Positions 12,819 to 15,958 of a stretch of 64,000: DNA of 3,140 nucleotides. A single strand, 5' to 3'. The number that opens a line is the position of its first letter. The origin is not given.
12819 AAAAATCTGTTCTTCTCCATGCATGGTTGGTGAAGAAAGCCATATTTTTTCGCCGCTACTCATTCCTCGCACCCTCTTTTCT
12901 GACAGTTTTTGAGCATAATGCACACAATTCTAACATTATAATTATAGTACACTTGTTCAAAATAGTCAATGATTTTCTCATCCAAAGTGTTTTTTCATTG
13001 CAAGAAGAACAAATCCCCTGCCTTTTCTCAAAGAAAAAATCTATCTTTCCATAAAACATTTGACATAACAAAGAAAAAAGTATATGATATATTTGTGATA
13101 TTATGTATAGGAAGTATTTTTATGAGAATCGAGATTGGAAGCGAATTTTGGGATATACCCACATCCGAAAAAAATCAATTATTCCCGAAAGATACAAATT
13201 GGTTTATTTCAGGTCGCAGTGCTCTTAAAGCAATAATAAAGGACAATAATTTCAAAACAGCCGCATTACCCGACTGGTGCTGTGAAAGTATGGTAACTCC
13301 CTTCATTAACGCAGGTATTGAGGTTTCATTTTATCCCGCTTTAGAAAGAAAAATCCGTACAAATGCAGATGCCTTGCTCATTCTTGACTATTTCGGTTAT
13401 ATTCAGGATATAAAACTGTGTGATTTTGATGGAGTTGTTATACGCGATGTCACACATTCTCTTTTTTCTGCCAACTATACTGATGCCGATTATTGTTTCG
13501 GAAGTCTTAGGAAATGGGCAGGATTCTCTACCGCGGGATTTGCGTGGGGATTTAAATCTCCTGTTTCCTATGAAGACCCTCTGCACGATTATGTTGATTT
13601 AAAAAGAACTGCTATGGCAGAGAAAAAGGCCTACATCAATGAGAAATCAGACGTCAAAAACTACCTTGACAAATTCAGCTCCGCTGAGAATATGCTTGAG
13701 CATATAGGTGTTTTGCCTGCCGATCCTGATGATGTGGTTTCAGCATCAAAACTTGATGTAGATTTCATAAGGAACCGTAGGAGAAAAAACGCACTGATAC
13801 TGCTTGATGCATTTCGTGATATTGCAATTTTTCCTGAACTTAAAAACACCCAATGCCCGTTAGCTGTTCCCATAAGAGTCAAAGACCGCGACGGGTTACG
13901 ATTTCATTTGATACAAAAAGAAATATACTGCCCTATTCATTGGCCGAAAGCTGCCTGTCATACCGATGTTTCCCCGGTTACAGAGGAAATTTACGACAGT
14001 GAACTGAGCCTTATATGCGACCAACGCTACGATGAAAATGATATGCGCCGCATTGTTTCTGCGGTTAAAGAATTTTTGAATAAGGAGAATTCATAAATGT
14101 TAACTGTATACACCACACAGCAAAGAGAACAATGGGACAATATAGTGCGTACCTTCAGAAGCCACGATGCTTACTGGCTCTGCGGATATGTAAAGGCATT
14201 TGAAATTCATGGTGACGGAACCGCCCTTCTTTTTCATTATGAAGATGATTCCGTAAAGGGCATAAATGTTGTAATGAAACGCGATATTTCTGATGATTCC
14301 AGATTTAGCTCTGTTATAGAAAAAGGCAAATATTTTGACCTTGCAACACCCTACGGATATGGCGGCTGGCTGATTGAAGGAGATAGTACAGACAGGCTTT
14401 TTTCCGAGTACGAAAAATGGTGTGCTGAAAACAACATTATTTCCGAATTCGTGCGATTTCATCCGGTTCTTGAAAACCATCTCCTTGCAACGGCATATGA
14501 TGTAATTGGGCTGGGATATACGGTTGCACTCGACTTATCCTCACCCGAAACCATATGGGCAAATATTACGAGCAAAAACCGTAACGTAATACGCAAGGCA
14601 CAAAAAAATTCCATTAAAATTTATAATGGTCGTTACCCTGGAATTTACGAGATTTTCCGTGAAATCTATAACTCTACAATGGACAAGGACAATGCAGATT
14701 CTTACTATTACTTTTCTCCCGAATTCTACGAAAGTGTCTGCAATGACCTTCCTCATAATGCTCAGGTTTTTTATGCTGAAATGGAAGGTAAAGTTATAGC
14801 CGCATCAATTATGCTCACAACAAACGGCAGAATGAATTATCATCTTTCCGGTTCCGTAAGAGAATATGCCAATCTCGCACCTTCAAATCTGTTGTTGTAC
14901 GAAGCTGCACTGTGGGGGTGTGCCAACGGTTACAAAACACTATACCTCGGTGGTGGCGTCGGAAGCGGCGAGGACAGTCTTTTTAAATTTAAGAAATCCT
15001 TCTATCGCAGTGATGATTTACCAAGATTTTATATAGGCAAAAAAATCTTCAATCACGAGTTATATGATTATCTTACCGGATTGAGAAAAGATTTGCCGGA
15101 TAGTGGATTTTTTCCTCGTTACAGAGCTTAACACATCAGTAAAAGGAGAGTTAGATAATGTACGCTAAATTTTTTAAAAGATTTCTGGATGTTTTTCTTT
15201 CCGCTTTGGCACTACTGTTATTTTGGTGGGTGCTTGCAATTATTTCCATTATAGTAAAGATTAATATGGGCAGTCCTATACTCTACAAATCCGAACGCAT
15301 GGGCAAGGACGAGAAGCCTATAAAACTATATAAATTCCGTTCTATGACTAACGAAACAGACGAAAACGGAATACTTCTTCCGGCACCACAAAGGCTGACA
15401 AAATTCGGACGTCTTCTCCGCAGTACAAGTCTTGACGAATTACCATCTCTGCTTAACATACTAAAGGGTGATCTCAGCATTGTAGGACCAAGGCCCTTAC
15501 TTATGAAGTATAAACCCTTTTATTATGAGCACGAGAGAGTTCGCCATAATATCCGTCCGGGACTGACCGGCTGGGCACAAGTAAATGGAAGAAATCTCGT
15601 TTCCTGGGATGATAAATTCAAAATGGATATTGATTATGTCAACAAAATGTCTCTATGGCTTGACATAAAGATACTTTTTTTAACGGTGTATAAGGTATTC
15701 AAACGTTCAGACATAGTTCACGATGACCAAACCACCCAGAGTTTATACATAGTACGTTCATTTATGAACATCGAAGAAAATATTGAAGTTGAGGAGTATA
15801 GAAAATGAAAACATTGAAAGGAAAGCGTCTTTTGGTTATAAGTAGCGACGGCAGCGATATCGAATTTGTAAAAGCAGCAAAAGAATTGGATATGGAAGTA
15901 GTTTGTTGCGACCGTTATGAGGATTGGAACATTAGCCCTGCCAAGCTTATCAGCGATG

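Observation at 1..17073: Glycan locus heavily enriched in amide-bond-forming enzymes, suggesting an amino-acid- or peptide-decorated surface polysaccharide (teichuronopeptide-like)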

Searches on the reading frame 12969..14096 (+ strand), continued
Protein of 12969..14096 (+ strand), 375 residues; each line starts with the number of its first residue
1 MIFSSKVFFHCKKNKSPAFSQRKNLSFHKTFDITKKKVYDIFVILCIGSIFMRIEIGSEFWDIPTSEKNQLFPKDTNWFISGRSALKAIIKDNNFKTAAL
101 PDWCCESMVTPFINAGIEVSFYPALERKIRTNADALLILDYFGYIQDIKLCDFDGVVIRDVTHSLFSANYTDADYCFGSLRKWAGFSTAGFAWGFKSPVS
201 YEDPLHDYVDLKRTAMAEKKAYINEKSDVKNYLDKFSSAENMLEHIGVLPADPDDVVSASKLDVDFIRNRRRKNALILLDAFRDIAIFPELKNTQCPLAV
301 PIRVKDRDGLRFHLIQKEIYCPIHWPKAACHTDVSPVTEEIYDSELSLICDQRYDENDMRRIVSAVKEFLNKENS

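Call 76: find_encoding_contigs(protein=P0394, flank=7000, max_places=1)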
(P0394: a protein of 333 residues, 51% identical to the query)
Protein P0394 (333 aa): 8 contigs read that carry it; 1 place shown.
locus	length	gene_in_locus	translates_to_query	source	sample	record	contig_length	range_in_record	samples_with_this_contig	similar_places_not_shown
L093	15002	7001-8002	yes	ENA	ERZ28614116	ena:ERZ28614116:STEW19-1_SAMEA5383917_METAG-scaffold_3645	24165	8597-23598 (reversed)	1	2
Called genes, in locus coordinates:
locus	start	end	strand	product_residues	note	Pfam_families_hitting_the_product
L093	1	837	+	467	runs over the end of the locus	?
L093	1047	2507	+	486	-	-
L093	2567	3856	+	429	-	PF01041:DegT_DnrJ_EryC1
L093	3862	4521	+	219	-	PF02397:Bac_transf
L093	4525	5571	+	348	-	PF14397:ATPgrasp_ST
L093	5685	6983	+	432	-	PF02786:CPSase_L_D2, PF07478:Dala_Dala_lig_C, PF13535:ATP-grasp_4 (weak), PF18603:LAL_C2 (weak)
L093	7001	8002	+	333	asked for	-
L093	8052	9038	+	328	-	PF02388:FemAB (faint), PF13480:Acetyltransf_6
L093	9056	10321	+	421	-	-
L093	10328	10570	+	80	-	-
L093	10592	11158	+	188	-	PF00132:Hexapep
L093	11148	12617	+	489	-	PF00501:AMP-binding, PF13193:AMP-binding_C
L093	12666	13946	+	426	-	-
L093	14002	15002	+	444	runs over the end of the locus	PF03972:MmgE_PrpD_N, PF19305:MmgE_PrpD_C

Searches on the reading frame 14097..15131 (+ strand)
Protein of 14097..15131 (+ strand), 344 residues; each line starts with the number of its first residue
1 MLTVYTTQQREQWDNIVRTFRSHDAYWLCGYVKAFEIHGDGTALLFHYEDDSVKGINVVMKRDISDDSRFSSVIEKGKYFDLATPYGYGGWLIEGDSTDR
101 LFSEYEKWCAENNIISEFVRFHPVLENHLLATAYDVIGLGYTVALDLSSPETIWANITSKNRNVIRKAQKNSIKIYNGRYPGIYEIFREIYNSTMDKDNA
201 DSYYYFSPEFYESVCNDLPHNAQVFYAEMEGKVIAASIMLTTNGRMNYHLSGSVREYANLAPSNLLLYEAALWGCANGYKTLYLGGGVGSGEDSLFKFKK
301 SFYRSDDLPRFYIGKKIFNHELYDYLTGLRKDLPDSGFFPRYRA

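Call 6: search_protein_families(library=pfam, proteins=[window:14097-15131:+], max_evalue=0.01)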
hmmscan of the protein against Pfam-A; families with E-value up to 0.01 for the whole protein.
window:14097-15131:+ (344 aa): 3 families
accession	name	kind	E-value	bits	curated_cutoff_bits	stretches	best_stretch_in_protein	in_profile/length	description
PF13480.13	Acetyltransf_6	-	4.3e-13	50.1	22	1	181-287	32-137/143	Acetyltransferase (GNAT) domain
PF02388.22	FemAB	-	1.4e-12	47.6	24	2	137-229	148-238/406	FemAB family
PF04339.18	FemAB_like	-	3.6e-07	30.1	27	1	147-328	169-349/369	Peptidogalycan biosysnthesis/recognition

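Call 9: search_protein_families(library=ncbifam, proteins=[window:14097-15131:+], max_evalue=0.01)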
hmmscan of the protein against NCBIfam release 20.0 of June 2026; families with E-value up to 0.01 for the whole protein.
window:14097-15131:+ (344 aa): 2 families
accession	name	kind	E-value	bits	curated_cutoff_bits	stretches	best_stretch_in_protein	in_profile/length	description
TIGR03019.1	pepcterm_femAB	equivalog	1.4e-10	40.8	260.35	1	148-302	127-274/330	FemAB family XrtA/PEP-CTERM system-associated protein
NF047883.1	UAcmpLyAlTFemX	equivalog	2.1e-08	33.9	500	1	157-325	167-334/337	UDP-N-acetylmuramoylpentapeptide-lysine N(6)-alanyltransferase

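Call 50: search_solved_structures(query=window:14097-15131:+, max_evalue=0.1)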
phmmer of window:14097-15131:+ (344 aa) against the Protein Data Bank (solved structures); distinct sequences matched with E-value up to 0.1: 5.
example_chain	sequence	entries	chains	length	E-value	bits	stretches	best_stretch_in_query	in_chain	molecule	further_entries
4ii9_A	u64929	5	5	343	1.3e-06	31.1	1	156-325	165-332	FemX | UDP-N-acetylmuramoylpentapeptide-lysine N(6)-alanyltransferase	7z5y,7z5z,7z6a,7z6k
1xe4_A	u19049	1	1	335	1.3e-06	31.1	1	156-325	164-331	FemX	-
1ne9_A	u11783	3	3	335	1.3e-06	31.1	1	156-325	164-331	FemX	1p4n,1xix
3gkr_A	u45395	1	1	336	1.3e-06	31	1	156-325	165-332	FemX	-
1xf8_A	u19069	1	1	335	4.6e-06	29.3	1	156-325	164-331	FemX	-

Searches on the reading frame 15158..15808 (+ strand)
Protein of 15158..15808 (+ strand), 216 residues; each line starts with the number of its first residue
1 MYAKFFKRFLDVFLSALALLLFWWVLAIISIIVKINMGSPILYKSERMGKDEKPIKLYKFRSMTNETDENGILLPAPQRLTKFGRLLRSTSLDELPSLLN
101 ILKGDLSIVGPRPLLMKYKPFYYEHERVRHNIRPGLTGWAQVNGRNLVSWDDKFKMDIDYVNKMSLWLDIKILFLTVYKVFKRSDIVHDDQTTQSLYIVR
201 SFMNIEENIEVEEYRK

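Call 6: search_protein_families(library=pfam, proteins=[window:15158-15808:+], max_evalue=0.01)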
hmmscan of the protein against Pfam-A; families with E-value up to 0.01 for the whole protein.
window:15158-15808:+ (216 aa): 1 family
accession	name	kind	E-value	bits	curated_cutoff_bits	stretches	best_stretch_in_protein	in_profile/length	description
PF02397.22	Bac_transf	-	1.4e-61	207.6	27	1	7-182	1-179/179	Bacterial sugar transferase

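Call 9: search_protein_families(library=ncbifam, proteins=[window:15158-15808:+], max_evalue=0.01)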
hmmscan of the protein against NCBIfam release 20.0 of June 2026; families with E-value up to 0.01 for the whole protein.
window:15158-15808:+ (216 aa): 10 families
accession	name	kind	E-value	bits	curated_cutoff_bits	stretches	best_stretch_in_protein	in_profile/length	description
TIGR03025.1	EPS_sugtrans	subfamily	1.2e-69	235.7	295.55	1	3-184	254-442/445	exopolysaccharide biosynthesis polyprenyl glycosylphosphotransferase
TIGR03023.1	WcaJ_sugtrans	equivalog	1.1e-61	209.5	410.75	1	3-183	259-449/453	undecaprenyl-phosphate glucose phosphotransferase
TIGR03022.1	WbaP_sugtrans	subfamily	1e-51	176.6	403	2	79-184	348-453/456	undecaprenyl-phosphate galactose phosphotransferase WbaP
NF007518.0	PRK10124.1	equivalog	4.3e-46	157.6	684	1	4-181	271-458/464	undecaprenyl-phosphate glucose phosphotransferase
TIGR03013.1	EpsB_2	subfamily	1.4e-45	156.2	393.35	1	4-179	252-435/443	TIGR03013 family XrtA/PEP-CTERM system glycosyltransferase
NF052601.1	undeca_RfbP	equivalog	4.8e-43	147.2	330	2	78-179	133-234/244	undecaprenyl-phosphate galactose phosphotransferase family protein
NF041877.1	EPS_EpsZ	equivalog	5e-37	127.6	800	1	6-180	265-452/459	exopolysaccharide biosynthesis polyisoprenyl-phosphate hexose-1-phosphate transferase EpsZ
NF050817.1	PolSacchBiosHfsE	equivalog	2e-34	119.2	750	1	5-178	270-457/467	polysaccharide biosynthesis protein HfsE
NF011751.0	PRK15204.1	equivalog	1.8e-31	109.3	907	1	3-184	276-473/476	undecaprenyl-phosphate galactose phosphotransferase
NF045514.1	glycotran_HepC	equivalog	9.8e-18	64.2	140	1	4-115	114-213/220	heterocyst development glycosyltransferase HepC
